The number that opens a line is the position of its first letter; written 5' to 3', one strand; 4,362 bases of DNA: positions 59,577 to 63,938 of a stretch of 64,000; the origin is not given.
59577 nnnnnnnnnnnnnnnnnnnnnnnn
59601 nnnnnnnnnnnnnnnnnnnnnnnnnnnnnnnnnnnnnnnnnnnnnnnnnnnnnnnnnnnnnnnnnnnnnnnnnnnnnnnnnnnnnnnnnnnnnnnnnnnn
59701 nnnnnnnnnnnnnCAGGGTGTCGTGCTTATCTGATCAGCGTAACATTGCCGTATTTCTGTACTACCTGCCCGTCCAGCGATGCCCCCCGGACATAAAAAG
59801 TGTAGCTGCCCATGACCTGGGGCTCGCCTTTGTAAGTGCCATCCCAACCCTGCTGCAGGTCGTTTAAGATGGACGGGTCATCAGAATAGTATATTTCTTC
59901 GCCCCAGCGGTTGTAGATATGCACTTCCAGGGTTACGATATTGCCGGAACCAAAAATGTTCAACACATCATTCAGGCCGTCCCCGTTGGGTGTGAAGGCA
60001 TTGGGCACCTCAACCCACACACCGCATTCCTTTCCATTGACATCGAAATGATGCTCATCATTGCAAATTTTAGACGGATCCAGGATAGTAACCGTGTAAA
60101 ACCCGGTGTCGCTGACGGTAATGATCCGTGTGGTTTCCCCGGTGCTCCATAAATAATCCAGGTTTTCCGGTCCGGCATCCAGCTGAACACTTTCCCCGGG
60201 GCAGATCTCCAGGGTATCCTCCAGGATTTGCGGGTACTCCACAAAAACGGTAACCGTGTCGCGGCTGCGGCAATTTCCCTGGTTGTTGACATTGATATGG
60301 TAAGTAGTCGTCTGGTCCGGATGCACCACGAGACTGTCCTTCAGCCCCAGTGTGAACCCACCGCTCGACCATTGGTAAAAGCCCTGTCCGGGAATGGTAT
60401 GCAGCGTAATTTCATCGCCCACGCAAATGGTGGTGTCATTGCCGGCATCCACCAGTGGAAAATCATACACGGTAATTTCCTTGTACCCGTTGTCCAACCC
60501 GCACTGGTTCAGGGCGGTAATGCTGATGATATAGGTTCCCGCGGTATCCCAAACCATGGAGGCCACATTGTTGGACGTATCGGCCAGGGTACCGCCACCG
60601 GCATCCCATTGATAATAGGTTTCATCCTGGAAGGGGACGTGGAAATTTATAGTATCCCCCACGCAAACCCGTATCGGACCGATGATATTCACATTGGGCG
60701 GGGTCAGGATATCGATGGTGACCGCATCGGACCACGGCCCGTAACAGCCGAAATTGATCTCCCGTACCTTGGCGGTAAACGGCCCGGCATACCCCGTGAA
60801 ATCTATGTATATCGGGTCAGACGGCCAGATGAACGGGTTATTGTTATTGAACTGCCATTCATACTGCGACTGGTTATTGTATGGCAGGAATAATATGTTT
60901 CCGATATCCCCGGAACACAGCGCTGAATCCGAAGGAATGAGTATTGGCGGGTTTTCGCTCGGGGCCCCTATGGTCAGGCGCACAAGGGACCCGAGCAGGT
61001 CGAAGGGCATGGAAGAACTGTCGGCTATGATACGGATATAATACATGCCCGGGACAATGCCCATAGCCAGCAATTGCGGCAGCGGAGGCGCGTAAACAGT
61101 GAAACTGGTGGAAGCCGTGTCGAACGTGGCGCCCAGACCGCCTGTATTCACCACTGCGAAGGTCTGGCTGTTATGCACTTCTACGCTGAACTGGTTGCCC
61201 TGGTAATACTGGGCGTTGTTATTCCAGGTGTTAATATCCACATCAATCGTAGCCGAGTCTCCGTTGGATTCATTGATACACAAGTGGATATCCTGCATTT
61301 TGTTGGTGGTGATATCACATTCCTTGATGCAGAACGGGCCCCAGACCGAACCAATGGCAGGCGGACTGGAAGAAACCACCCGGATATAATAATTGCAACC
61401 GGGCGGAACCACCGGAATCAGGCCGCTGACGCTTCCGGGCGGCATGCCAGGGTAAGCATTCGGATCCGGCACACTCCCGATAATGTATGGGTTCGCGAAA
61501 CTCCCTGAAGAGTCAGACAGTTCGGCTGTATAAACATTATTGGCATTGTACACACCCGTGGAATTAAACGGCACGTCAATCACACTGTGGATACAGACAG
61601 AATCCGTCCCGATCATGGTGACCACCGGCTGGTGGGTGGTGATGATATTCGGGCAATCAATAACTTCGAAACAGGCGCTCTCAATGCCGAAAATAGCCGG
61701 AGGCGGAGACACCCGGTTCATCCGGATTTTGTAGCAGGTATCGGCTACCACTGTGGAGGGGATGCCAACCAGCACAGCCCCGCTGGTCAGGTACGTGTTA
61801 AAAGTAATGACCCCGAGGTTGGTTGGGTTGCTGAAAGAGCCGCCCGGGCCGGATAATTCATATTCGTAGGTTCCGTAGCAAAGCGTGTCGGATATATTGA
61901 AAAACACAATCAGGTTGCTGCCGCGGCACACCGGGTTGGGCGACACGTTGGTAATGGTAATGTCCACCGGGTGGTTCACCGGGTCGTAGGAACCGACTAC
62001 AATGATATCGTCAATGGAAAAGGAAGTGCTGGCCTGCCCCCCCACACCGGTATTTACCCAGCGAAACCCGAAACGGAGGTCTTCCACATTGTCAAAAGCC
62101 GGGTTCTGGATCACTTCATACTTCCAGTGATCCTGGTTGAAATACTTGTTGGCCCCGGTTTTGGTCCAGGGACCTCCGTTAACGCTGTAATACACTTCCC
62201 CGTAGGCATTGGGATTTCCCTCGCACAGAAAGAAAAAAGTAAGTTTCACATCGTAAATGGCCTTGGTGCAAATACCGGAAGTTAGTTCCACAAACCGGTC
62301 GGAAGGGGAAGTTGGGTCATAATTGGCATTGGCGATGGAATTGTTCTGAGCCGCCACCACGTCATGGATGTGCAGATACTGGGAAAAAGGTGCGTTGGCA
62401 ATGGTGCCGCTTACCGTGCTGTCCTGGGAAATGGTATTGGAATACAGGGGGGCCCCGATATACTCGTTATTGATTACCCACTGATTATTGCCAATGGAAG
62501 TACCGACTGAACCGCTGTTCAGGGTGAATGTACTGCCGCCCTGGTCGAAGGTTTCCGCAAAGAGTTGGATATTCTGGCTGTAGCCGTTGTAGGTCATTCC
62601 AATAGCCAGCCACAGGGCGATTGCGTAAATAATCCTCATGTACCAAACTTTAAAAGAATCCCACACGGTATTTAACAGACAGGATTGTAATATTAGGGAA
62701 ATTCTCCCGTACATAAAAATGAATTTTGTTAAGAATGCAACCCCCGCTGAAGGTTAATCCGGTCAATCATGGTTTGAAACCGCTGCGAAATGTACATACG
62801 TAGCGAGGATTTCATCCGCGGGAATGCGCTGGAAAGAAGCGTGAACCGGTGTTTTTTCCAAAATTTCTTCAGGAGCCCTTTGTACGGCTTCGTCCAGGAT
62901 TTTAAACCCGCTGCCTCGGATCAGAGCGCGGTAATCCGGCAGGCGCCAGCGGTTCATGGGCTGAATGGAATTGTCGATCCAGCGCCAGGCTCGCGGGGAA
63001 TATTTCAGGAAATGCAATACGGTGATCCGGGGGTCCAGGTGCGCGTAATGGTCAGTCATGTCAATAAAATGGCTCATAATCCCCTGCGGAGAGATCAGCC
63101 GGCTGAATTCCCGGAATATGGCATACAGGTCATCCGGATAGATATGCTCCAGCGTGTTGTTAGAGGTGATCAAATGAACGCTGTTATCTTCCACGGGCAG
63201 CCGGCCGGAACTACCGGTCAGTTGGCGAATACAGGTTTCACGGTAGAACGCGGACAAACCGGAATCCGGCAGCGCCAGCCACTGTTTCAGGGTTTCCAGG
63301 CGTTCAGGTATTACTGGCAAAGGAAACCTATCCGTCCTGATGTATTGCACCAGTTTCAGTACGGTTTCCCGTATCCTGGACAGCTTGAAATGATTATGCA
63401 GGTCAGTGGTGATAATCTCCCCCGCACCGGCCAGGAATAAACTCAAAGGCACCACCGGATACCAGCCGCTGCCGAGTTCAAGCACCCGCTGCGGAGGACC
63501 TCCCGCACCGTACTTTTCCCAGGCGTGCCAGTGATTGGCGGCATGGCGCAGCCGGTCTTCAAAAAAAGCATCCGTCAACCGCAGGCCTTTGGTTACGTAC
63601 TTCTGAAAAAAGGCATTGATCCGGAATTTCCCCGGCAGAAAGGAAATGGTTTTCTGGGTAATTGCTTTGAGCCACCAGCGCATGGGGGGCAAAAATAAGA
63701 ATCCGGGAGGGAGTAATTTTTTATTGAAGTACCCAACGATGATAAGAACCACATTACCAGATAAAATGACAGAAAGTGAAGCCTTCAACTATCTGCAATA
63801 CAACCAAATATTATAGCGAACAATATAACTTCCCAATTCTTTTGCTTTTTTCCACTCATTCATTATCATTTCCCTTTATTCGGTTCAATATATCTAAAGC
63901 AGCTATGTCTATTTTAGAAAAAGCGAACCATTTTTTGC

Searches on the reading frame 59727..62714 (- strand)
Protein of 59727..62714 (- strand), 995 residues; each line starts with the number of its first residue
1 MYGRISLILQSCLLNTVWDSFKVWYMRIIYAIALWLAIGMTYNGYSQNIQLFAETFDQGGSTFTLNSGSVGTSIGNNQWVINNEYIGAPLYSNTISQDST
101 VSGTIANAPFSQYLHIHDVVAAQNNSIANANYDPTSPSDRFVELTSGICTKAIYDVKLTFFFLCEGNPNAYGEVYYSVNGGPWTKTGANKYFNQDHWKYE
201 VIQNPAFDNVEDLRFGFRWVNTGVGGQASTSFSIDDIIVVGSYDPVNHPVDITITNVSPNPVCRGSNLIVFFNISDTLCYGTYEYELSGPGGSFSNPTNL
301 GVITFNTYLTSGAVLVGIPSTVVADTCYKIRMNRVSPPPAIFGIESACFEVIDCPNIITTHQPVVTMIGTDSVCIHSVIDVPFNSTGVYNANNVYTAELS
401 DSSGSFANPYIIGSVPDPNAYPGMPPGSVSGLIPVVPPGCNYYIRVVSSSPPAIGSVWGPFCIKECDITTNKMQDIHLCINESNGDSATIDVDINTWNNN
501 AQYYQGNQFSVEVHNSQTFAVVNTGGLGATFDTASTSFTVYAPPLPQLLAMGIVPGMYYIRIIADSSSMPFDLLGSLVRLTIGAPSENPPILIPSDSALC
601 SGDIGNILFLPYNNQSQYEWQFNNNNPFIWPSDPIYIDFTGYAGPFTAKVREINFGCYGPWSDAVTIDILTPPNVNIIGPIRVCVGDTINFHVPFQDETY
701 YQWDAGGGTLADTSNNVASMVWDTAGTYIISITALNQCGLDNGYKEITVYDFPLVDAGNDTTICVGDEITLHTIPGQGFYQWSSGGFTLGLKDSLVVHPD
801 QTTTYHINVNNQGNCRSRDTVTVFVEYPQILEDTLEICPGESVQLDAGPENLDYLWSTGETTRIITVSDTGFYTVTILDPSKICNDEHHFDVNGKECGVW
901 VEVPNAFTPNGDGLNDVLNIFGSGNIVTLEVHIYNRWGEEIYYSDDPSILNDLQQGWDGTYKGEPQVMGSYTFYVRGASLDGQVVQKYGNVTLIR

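Call 7: search_protein_families(library=pfam, proteins=[window:59727-62714:-], max_evalue=0.001)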
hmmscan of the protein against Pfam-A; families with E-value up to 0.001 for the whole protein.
window:59727-62714:- (995 aa): 4 families
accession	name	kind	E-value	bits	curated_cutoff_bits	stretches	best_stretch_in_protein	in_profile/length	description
PF13585.12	CHU_C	-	2e-14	53.9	27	1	901-977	1-72/86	CHU_C Type IX secretion signal domain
PF18911.6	PKD_4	-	5.2e-08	33.3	27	1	672-748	3-82/85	PKD domain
PF19081.6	Ig_7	-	5.7e-08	33.4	27.3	1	759-825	8-82/84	Ig-like domain CHU_C associated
PF00801.26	PKD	-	4.3e-07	30.3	23.5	1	685-748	13-79/80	PKD domain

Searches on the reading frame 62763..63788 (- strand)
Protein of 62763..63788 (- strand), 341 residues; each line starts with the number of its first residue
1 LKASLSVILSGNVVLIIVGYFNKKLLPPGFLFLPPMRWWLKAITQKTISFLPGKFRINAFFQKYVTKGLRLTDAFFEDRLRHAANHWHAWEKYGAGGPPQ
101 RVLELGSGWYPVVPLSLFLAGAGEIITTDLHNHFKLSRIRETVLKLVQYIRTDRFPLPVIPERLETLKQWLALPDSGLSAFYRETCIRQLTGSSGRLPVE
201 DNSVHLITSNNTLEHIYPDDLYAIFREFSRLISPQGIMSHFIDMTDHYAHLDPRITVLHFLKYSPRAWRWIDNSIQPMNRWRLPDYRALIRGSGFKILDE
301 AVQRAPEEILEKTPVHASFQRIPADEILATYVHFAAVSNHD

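Call 78: search_protein_families(library=pfam, proteins=[window:62763-63788:-], max_evalue=0.0001)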
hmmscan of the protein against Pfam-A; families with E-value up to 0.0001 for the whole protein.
window:62763-63788:- (341 aa): 2 families
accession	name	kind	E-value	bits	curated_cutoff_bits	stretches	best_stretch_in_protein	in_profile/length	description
PF08241.18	Methyltransf_11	-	8.7e-07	29.9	21.2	1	187-238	44-93/95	Methyltransferase domain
PF13649.12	Methyltransf_25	-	3.7e-05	24.8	27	0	187-236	48-97/97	Methyltransferase domain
